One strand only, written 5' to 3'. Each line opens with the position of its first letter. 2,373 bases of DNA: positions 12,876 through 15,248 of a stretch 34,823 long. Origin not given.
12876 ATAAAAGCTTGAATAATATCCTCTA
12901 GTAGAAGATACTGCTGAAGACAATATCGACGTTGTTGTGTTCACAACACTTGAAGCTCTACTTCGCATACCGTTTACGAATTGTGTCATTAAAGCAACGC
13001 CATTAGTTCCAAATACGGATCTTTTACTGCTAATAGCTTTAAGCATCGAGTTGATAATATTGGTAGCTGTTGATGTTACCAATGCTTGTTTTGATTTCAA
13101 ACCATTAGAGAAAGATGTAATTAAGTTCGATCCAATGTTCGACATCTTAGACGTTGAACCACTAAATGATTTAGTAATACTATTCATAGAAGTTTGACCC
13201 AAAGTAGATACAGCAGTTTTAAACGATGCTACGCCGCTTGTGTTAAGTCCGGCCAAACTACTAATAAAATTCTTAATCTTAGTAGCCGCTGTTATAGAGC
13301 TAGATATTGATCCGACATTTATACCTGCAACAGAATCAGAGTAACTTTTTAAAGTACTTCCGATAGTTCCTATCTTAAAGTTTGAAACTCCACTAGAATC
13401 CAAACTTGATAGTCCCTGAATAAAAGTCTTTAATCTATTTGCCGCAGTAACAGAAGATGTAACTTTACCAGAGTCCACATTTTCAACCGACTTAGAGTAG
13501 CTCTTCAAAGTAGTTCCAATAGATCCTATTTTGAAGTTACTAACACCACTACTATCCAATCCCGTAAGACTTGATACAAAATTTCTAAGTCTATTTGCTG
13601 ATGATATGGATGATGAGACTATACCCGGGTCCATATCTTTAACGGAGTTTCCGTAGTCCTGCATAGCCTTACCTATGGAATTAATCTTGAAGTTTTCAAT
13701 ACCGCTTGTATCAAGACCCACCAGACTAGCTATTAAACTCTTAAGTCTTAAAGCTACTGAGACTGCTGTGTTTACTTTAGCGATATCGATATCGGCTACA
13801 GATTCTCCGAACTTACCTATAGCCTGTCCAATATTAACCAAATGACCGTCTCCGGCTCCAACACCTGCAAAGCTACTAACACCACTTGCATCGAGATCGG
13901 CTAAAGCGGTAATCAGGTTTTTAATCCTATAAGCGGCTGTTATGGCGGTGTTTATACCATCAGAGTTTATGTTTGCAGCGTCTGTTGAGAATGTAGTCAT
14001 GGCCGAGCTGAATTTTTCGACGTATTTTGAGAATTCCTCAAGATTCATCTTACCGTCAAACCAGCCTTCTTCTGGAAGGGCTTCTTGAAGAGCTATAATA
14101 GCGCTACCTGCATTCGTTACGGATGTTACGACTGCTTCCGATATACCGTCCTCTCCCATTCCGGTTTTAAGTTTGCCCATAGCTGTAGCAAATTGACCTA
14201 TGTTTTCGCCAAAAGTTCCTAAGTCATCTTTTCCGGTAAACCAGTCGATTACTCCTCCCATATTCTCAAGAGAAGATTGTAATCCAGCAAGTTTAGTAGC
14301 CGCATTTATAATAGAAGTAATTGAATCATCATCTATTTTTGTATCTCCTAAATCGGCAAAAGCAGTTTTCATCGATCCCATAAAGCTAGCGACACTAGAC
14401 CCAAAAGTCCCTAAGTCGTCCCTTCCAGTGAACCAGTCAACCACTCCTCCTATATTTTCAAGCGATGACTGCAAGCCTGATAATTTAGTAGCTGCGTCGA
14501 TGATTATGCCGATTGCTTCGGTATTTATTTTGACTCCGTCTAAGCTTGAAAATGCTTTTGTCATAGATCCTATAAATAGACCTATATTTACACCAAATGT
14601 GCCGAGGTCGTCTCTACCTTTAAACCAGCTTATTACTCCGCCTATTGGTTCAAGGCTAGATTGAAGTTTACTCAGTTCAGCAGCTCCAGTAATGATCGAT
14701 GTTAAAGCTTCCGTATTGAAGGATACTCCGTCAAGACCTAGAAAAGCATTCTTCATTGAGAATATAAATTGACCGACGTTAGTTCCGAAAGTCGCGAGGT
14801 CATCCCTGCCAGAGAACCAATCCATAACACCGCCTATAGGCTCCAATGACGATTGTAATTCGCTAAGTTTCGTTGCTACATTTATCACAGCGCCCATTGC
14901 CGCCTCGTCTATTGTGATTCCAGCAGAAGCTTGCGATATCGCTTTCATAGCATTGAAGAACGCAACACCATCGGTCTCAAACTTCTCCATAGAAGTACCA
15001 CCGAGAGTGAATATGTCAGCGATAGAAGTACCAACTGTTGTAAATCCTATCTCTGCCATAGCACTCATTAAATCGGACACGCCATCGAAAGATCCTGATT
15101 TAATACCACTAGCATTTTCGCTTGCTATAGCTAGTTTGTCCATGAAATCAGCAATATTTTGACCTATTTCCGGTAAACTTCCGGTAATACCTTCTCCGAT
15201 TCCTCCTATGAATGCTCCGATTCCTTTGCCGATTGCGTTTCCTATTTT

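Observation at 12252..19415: Very large, highly repetitive tape measure protein (2387 aa) with a peptidoglycan-binding domain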

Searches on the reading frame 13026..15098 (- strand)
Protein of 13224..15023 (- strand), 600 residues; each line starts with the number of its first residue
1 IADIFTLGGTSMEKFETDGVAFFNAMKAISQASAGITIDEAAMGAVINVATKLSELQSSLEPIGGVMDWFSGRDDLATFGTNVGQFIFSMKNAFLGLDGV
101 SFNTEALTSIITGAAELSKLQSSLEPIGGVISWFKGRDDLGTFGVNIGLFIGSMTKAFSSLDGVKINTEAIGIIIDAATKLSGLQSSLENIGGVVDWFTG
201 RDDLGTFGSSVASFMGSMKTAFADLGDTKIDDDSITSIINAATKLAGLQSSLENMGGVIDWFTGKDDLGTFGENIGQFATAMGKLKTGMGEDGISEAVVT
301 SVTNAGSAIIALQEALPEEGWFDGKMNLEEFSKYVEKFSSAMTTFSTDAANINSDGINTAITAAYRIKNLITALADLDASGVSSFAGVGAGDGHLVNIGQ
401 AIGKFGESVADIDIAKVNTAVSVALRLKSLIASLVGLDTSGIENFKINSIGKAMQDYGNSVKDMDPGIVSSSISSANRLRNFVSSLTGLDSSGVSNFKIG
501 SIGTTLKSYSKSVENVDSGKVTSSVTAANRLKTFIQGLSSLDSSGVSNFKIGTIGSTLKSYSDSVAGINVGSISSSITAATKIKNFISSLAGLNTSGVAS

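Call 59: predict_structure(alignment_id=A1)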
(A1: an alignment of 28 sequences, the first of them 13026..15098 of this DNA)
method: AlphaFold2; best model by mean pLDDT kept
length: 691 residues; sequences in the alignment: 28
mean_pLDDT: 37.7   pTM: 0.19
mean pLDDT of the five models: 37.7, 37.6, 37.5, 37.3, 36.4
residues with pLDDT >= 90: 0; 70-90: 0; 50-70: 21; < 50: 670
segments of 3 or more residues with pLDDT < 50: 1-41, 50-52, 54-180, 182-233, 235-244, 249-255, 257-260, 262-649, 651-664, 677-691
pLDDT, mean of each block of 10 residues (from residue 1): 36 38 31 40 51 43 41 44 32 33 43 44 38 41 36 29 39 45 42 43 41 32 34 47 48 46 46 37 29 36 36 36 35 34 31 39 41 42 40 38 34 35 36 35 40 41 31 33 35 34 37 31 28 30 26 34 33 31 33 32 39 34 39 40 45 42 48 49 37 26
secondary structure, 60 per line:
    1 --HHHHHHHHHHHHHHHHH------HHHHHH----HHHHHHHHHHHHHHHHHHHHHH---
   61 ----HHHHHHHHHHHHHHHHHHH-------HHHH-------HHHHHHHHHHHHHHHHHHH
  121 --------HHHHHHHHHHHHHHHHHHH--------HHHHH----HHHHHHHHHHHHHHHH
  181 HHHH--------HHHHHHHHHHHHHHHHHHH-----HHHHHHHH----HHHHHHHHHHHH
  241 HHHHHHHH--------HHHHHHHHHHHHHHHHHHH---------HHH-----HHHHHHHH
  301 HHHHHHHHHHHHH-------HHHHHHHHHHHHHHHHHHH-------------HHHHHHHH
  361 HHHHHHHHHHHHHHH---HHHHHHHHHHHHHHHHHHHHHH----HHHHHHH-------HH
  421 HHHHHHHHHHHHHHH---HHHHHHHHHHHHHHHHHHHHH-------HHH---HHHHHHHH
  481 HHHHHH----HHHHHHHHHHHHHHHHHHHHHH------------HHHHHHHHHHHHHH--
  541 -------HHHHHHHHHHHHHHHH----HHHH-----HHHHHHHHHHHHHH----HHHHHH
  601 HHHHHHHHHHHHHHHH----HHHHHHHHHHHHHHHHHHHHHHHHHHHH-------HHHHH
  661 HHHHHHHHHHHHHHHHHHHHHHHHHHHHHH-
elements in order (helices of 4 or more, strands of 3 or more residues): H3-19 H26-31 H36-57 H65-83 H91-94 H102-120 H129-147 H156-160 H165-184 H193-211 H217-224 H229-248 H257-275 H293-313 H321-339 H353-375 H379-400 H405-411 H419-435 H439-459 H473-486 H491-512 H525-538 H548-563 H568-571 H577-590 H595-616 H621-648 H656-690
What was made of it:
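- All-helical secondary structure over arrays B and C, though at low confidence (call 59). AlphaFold2 gave no usable fold for the B/C arrays (pLDDT 37.7, call 59).
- Tried and rejected: AlphaFold2 of the B/C arrays (aa 1440-2130) gave pLDDT 37.7 (call 59), so no fold search was run on that model.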

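Call 72: search_protein_representatives(protein=window:13224-15023:-)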
Query: 600 residues. Proteins with E-value up to 0.001 (for the whole library): 1164; up to 1e-10: 971; up to 1e-30: 298. The best 150 are listed.
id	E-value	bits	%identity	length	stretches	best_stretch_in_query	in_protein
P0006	0.0e+00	1274.9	60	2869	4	70-570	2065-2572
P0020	1.2e-264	895.8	61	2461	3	42-553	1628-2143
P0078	1.6e-256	869.0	63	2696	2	43-589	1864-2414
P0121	7.7e-248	840.3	47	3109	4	102-581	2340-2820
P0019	5.9e-247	837.4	58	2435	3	46-598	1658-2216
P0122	2.5e-242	822.1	62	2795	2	90-552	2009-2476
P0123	7.2e-217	738.1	55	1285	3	102-551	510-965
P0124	1.3e-214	730.6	61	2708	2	101-554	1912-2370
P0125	7.3e-212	721.6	53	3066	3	101-583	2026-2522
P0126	2.4e-197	673.7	59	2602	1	1-572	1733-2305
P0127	2.9e-197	673.4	56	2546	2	2-585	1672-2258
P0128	7.1e-194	662.2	61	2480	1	2-552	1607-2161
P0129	2.0e-191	654.1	47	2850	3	47-554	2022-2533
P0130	3.9e-187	639.9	61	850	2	153-573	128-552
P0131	8.4e-186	635.5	46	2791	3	7-599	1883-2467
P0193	7.6e-64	233.1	34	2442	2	119-557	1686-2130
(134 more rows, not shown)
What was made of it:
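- The B/C repeat region matches 1164 cluster representatives (E <= 0.001); most of the best 150 listed are 2000-3100 aa, with the match in the C-terminal third as here; the shorter ones may be fragments or other proteins (call 72).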
